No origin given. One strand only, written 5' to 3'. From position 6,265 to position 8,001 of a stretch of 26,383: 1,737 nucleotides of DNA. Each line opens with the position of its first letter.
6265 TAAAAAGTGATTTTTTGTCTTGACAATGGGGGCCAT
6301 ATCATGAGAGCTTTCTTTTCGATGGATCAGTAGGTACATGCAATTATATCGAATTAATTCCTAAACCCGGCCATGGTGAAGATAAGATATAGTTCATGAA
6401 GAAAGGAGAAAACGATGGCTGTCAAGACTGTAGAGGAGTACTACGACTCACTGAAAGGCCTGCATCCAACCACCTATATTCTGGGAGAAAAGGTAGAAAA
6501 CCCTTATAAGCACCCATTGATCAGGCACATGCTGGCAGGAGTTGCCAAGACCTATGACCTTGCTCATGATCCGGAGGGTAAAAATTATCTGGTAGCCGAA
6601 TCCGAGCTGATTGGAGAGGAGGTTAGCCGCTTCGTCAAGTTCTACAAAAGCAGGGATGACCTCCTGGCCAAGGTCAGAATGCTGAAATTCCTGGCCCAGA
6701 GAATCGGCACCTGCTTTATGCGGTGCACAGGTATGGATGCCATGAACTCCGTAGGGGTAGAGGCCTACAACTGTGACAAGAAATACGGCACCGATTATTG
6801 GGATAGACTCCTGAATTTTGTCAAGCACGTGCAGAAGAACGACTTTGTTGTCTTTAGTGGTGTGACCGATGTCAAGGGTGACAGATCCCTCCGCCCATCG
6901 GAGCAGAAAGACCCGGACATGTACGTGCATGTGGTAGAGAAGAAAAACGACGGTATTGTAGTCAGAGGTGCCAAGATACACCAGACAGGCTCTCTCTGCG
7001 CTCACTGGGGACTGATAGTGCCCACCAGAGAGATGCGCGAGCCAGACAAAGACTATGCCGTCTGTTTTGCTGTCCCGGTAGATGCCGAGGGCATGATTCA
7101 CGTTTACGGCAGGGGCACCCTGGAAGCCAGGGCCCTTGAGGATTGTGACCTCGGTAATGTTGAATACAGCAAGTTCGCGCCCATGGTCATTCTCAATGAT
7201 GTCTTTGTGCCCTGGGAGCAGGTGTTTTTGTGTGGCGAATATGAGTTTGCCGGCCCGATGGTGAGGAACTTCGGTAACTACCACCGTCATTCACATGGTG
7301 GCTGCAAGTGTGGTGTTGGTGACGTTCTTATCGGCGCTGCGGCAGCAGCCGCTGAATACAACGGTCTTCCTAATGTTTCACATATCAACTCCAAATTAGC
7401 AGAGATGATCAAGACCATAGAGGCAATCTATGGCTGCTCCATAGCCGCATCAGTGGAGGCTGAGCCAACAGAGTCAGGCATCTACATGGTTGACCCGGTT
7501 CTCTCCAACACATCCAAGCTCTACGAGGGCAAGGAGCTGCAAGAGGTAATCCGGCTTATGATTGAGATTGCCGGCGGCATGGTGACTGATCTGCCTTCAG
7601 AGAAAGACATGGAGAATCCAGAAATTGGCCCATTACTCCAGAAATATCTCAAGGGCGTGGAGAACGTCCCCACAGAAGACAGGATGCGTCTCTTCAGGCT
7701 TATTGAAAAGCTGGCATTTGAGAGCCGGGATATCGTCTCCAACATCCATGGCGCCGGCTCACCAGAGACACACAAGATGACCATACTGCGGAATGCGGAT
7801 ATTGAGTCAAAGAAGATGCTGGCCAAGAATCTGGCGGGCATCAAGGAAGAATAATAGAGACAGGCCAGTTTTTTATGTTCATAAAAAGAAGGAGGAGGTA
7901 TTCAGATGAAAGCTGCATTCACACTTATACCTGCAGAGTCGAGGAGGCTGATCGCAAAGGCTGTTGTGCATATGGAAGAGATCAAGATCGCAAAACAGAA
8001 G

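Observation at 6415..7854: AbfD-like radical flavoenzyme with intact Fe-S ligands but replaced catalytic residues, a candidate new reaction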

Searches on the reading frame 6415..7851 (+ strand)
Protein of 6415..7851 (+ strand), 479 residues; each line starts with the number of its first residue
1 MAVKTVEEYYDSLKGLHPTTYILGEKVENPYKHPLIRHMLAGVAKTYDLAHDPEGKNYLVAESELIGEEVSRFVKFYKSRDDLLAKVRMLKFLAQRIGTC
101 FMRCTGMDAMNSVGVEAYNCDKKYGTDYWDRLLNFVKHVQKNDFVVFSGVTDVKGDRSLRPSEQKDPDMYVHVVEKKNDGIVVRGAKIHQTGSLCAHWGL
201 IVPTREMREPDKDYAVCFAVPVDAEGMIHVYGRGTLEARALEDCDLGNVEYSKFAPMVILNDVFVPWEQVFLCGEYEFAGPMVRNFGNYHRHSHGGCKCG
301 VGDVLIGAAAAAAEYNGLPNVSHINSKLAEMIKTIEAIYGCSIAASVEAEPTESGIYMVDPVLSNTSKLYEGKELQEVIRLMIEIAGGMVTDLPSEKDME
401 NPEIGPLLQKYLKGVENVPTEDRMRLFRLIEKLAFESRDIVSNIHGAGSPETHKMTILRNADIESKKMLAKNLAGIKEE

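Call 3: search_protein_families(library=pfam, proteins=[window:6415-7851:+], max_evalue=0.01)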
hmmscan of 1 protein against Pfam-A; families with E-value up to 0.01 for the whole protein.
window:6415-7851:+ (479 aa): 3 families
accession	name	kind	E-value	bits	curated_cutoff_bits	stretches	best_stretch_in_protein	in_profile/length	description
PF11794.13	HpaB_N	-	6.9e-87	291.9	35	1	5-272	1-270/270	4-hydroxyphenylacetate 3-hydroxylase N terminal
PF03241.18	HpaB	-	4.1e-64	215.9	25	1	280-475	2-202/202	4-hydroxyphenylacetate 3-hydroxylase C terminal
PF02770.24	Acyl-CoA_dh_M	-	0.003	18.1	33.3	1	173-227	20-73/97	Acyl-CoA dehydrogenase, middle domain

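Call 4: search_protein_families(library=ncbifam, proteins=[window:6415-7851:+], max_evalue=0.01)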
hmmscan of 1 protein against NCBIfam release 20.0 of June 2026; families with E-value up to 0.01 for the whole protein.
window:6415-7851:+ (479 aa): 3 families
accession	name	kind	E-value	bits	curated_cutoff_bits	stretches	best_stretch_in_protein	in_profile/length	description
TIGR02309.1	HpaB-1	equivalog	3.9e-54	184.5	480.2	1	4-464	2-464/477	4-hydroxyphenylacetate 3-monooxygenase, oxygenase component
TIGR02310.1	HpaB-2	equivalog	1.7e-34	119.4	885.2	1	5-463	14-477/519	4-hydroxyphenylacetate 3-monooxygenase, oxygenase component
TIGR04022.1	sulfur_SfnB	equivalog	0.0055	15.6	430.9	1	165-227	126-183/391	SfnB family sulfur acquisition oxidoreductase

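Call 5: search_solved_structures(query=window:6415-7851:+, show_alignments=3, max_evalue=0.001)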
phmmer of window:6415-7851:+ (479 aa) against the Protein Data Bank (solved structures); distinct sequences matched with E-value up to 0.001: 15.
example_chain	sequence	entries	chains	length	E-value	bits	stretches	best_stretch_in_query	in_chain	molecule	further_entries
1u8v_A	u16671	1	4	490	2.8e-137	461.5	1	4-477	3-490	Gamma-aminobutyrate metabolism dehydratase/isomerase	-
6vjr_A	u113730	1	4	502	2.9e-132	444.9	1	3-477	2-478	Vinylacetyl-CoA Delta-isomerase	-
2yyg_A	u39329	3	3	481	1.6e-47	165.5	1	4-432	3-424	4-hydroxyphenylacetate-3-hydroxylase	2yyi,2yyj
2yyk_A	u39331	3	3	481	4.2e-47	164.1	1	4-432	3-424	4-hydroxyphenylacetate-3-hydroxylase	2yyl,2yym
4oo2_A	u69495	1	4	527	1.8e-29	106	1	5-430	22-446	Chlorophenol-4-monooxygenase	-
9lft_A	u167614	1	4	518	4.3e-29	104.8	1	3-434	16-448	4-Hydroxyphenylacetate-3-monooxygenase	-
6b1b_A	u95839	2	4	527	1.7e-27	99.5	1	5-463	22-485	4-hydroxyphenylacetate 3-monooxygenase, oxygenase subunit | 4-hydroxyphenylacetate 3-monooxygenase oxygenase component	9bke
6qyh_A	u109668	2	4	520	5.4e-27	97.8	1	5-463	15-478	4-hydroxyphenylacetate 3-monooxygenase oxygenase component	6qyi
6eb0_A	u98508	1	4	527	5.7e-27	97.8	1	5-463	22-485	4-hydroxyphenylacetate 3-monooxygenase, oxygenase subunit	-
3hwc_A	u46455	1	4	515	3.4e-19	72.1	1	5-433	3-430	Chlorophenol-4-monooxygenase component 2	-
7dbw_C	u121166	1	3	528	1.2e-18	70.3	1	4-432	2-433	4-hydroxyphenylacetate 3-hydroxylase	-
9j9j_A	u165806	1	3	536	1.3e-18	70.2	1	4-432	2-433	4-nitrophenol 4-monooxygenase/4-nitrocatechol 2-monooxygenase, oxygenase component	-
4g5e_A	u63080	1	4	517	1.8e-16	63.1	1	3-434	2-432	2,4,6-Trichlorophenol 4-monooxygenase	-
7e8q_A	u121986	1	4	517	2.9e-15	59.1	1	4-435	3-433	Chlorophenol monooxygenase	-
6jhm_A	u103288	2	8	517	4.2e-15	58.6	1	4-434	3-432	Chlorophenol monooxygenase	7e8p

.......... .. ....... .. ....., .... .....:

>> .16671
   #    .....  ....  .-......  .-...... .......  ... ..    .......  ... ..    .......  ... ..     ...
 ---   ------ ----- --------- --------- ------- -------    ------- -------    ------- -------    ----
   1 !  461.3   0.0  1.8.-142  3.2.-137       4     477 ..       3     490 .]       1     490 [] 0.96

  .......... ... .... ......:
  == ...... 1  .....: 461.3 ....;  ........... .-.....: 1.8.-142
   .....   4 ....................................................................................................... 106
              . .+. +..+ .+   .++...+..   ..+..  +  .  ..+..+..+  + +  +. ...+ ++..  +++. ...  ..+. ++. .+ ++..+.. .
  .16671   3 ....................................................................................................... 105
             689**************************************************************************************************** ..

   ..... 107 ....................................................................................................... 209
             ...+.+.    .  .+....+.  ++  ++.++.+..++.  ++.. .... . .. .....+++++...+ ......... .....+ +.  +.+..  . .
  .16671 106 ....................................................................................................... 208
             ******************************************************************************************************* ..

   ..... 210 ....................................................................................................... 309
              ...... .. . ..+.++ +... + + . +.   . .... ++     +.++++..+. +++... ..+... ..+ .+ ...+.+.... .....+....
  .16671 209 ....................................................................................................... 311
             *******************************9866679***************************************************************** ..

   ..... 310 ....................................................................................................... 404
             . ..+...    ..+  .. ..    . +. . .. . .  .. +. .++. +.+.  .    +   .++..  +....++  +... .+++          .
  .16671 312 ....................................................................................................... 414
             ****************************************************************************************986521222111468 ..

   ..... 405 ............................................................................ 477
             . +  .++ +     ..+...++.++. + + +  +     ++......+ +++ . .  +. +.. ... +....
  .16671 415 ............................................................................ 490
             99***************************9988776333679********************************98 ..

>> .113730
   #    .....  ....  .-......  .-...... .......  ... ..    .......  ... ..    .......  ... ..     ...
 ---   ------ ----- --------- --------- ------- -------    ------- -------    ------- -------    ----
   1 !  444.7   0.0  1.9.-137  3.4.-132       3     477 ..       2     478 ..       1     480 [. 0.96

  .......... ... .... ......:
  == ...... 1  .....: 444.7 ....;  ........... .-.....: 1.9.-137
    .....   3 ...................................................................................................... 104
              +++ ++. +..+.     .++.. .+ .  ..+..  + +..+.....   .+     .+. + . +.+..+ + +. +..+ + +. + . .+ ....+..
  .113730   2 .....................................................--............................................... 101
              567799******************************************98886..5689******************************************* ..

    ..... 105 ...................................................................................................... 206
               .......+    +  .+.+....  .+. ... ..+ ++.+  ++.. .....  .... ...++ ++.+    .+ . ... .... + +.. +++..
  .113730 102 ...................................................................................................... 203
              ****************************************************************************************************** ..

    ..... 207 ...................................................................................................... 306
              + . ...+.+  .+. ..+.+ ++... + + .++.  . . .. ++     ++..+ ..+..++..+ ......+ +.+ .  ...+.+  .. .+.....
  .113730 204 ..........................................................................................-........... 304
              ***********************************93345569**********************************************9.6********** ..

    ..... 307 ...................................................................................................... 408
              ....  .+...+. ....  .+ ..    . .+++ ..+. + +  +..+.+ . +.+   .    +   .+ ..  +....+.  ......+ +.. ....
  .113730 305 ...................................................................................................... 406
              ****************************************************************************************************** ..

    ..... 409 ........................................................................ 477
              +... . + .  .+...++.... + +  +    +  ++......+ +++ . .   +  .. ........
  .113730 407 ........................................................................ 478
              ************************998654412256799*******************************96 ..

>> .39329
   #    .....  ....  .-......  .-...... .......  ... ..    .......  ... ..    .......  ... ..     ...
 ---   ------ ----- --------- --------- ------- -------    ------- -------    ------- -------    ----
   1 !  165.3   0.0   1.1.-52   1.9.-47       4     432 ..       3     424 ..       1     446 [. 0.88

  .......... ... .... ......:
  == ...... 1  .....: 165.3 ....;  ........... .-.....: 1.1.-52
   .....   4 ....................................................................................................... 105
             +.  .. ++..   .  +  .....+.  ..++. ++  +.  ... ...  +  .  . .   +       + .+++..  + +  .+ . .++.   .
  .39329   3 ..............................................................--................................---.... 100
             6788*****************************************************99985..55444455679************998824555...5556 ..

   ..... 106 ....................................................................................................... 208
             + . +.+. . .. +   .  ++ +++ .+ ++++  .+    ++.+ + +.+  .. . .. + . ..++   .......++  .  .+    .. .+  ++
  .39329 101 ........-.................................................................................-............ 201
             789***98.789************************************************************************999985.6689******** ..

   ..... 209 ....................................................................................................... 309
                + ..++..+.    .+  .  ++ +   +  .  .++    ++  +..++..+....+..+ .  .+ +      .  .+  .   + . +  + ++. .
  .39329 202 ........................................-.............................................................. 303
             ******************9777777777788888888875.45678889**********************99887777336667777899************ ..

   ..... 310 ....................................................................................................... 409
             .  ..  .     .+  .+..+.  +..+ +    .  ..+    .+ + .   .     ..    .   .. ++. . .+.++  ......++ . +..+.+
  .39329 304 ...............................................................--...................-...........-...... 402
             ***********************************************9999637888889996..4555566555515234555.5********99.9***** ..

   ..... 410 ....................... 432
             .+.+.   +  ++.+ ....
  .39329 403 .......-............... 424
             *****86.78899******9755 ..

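Call 10: find_homologous_proteins(query=window:6415-7851:+, max_evalue=1e-20)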
Query window:6415-7851:+ (479 aa): 8000 proteins with E <= 1e-20 among 8000 candidates; the best 120 are listed.
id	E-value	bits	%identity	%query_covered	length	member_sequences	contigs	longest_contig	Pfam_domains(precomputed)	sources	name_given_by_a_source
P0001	0.0e+0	1033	92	100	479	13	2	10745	PF03241.19,PF11794.14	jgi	jgi:4-hydroxybutyryl-CoA dehydratase/vinylacetyl-CoA-Delta-isomerase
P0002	0.0e+0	1020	91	100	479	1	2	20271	PF03241.19,PF11794.14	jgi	jgi:4-hydroxybutyryl-CoA dehydratase/vinylacetyl-CoA-Delta-isomerase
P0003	0.0e+0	1013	91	100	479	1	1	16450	PF03241.19,PF11794.14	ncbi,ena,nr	ncbi:MAG: 4-hydroxybutyryl-CoA dehydratase [Desulfobacteraceae bacterium]|nr:4-hydroxybutyryl-CoA de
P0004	0.0e+0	1010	90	100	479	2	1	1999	PF03241.19,PF11794.14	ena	-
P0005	0.0e+0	1009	90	100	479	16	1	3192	PF03241.19,PF11794.14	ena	-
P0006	8.1e-298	1006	89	100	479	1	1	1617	PF03241.19,PF11794.14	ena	-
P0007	1.2e-297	1005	90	100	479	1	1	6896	PF03241.19,PF11794.14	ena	-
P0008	1.3e-297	1005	90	100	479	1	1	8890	PF03241.19,PF11794.14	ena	-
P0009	7.5e-297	1003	90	100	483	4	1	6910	PF03241.19,PF11794.14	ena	-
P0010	1.8e-295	998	89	100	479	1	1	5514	PF03241.19,PF11794.14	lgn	-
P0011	7.3e-295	996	89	100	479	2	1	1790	PF03241.19,PF11794.14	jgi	jgi:4-hydroxybutyryl-CoA dehydratase/vinylacetyl-CoA-Delta-isomerase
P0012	9.4e-293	989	88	100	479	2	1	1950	PF03241.19,PF11794.14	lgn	-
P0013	2.1e-292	988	87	100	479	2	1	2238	PF03241.19,PF11794.14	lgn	-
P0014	9.2e-291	982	88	100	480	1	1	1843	PF03241.19,PF11794.14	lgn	-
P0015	9.9e-291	982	88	100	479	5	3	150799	PF03241.19,PF11794.14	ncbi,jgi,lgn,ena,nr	ncbi:MAG TPA: 4-hydroxyphenylacetate 3-hydroxylase N-terminal domain-containing protein [Desulfatigl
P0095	4.3e-274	928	83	100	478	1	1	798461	PF03241.19,PF11794.14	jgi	jgi:4-hydroxybutyryl-CoA dehydratase/vinylacetyl-CoA-Delta-isomerase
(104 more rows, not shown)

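Call 13: find_encoding_contigs(protein=P0095, flank=10000, max_places=2)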
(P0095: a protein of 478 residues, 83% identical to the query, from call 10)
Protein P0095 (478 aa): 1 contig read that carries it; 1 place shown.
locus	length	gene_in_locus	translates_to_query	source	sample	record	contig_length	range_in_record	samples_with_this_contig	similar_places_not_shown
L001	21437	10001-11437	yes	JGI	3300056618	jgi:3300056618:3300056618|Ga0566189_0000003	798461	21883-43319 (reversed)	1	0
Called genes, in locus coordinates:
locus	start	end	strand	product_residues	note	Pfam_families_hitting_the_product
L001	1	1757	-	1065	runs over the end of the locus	PF25596:CPSase_L_D1, PF02222:ATP-grasp, PF02786:CPSase_L_D2, PF07478:Dala_Dala_lig_C, PF02787:CPSase_L_D3, PF25596:CPSase_L_D1, PF02786:CPSase_L_D2, PF02222:ATP-grasp, +8 more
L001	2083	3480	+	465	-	PF07005:SBD_N, PF17042:NBD_C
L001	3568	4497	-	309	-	PF00165:HTH_AraC (weak), PF12833:HTH_18, PF13302:Acetyltransf_3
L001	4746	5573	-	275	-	PF01149:Fapy_DNA_glyco, PF06831:H2TH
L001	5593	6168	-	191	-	PF19641:DUF6144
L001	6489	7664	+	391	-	PF26410:GH5_mannosidase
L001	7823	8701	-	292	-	PF02629:CoA_binding, PF13607:Succ_CoA_lig, PF00549:Ligase_CoA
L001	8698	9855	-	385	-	PF08442:ATP-grasp_2, PF13549:ATP-grasp_5, PF24948:Citrate_synth_N (weak), PF00549:Ligase_CoA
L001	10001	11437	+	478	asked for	PF11794:HpaB_N, PF03241:HpaB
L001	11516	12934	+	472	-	PF02386:TrkH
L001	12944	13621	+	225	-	PF02254:TrkA_N, PF02080:TrkA_C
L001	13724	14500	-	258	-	PF01869:BcrAD_BadFG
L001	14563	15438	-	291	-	PF01869:BcrAD_BadFG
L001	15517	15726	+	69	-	-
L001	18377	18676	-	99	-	-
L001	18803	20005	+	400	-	PF00009:GTP_EFTU, PF03144:GTP_EFTU_D2, PF03143:GTP_EFTU_D3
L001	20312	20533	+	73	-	PF00584:SecE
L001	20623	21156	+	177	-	PF02357:NusG, PF00467:KOW (weak)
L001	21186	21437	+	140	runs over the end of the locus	PF03946:Ribosomal_L11_N, PF00298:Ribosomal_L11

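Call 14: find_encoding_contigs(protein=P0015, flank=10000, max_places=3)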
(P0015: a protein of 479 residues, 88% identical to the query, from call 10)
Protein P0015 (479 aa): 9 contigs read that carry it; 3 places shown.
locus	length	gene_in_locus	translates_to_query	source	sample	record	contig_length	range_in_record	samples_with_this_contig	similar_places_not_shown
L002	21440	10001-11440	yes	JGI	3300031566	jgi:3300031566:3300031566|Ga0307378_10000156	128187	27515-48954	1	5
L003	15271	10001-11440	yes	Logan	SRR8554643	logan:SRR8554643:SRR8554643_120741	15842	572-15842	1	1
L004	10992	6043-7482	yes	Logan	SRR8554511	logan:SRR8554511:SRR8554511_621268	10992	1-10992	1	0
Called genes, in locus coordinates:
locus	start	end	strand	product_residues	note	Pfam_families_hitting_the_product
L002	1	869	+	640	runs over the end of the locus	PF00724:Oxidored_FMN, PF01262:AlaDh_PNT_C (faint), PF03486:HI0933_like (weak), PF07992:Pyr_redox_2, PF12831:FAD_oxidored (weak), PF13450:NAD_binding_8, PF13738:Pyr_redox_3, PF00070:Pyr_redox, +4 more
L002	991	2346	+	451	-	PF01547:SBP_bac_1, PF13416:SBP_bac_8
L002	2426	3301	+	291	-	PF00528:BPD_transp_1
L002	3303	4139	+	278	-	PF00528:BPD_transp_1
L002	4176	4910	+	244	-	PF00392:GntR, PF07729:FCD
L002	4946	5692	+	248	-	PF00106:adh_short, PF08659:KR, PF13561:adh_short_C2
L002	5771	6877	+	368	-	PF00005:ABC_tran, PF17912:OB_MalK, PF08402:TOBE_2, PF03459:TOBE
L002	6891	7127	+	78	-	-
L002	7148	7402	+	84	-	PF12838:Fer4_7 (faint), PF12837:Fer4_6 (faint), PF13187:Fer4_9 (weak), PF13484:Fer4_16 (faint), PF00037:Fer4 (weak), PF13237:Fer4_10 (weak)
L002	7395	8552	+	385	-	PF01855:POR_N, PF02780:Transketolase_C (weak), PF17147:PFOR_II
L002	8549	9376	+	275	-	PF02775:TPP_enzyme_C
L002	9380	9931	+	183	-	PF01558:POR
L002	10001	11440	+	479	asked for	PF11794:HpaB_N, PF03241:HpaB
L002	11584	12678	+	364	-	PF02615:Ldh_2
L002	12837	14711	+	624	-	PF02730:AFOR_N, PF01314:AFOR_C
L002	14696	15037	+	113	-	PF02597:ThiS (weak)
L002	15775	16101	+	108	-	-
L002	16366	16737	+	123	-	-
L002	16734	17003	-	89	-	-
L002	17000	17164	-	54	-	-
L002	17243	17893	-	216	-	PF00702:Hydrolase, PF06888:Put_Phosphatase (faint), PF12710:HAD (faint), PF13419:HAD_2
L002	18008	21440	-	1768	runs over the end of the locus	PF00005:ABC_tran (faint), PF00931:NB-ARC (faint), PF01443:Viral_helicase1 (faint), PF01583:APS_kinase (faint), PF02463:SMC_N (faint), PF17760:UvrA_inter, PF17755:UvrA_DNA-bind, PF17760:UvrA_inter, +18 more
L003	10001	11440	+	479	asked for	PF11794:HpaB_N, PF03241:HpaB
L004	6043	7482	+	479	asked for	PF11794:HpaB_N, PF03241:HpaB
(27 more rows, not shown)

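Call 16: find_encoding_contigs(protein=window:6415-7851:+, flank=10000, max_places=4)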
Protein window:6415-7851:+ (479 aa): 2 contigs read that carry it; 2 places shown.
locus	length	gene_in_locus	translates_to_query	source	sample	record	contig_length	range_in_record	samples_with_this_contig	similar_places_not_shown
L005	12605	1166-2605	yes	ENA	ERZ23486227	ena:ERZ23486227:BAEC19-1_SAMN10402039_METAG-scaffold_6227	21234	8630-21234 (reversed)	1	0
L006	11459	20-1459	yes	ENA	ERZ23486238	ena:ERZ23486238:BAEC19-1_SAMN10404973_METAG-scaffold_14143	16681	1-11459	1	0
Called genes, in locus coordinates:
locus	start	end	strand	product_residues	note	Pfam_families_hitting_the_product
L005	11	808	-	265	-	PF01261:AP_endonuc_2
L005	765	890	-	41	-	-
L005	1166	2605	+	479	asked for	PF11794:HpaB_N, PF03241:HpaB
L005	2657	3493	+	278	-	-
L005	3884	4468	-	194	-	PF00293:NUDIX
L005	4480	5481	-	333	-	PF02887:PK_C (weak), PF21755:DacZ_P, PF02457:DAC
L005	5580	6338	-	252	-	PF00156:Pribosyltran (weak)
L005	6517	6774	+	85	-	PF03144:GTP_EFTU_D2 (weak)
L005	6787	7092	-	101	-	-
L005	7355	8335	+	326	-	PF02562:PhoH, PF13604:AAA_30 (weak), PF13245:AAA_19 (weak)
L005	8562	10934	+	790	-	PF07697:7TMR-HDED, PF07698:7TM-7TMR_HD, PF01966:HD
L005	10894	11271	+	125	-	PF02130:YbeY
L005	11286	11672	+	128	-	PF01648:ACPS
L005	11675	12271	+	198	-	PF02367:TsaE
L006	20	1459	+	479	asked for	PF11794:HpaB_N, PF03241:HpaB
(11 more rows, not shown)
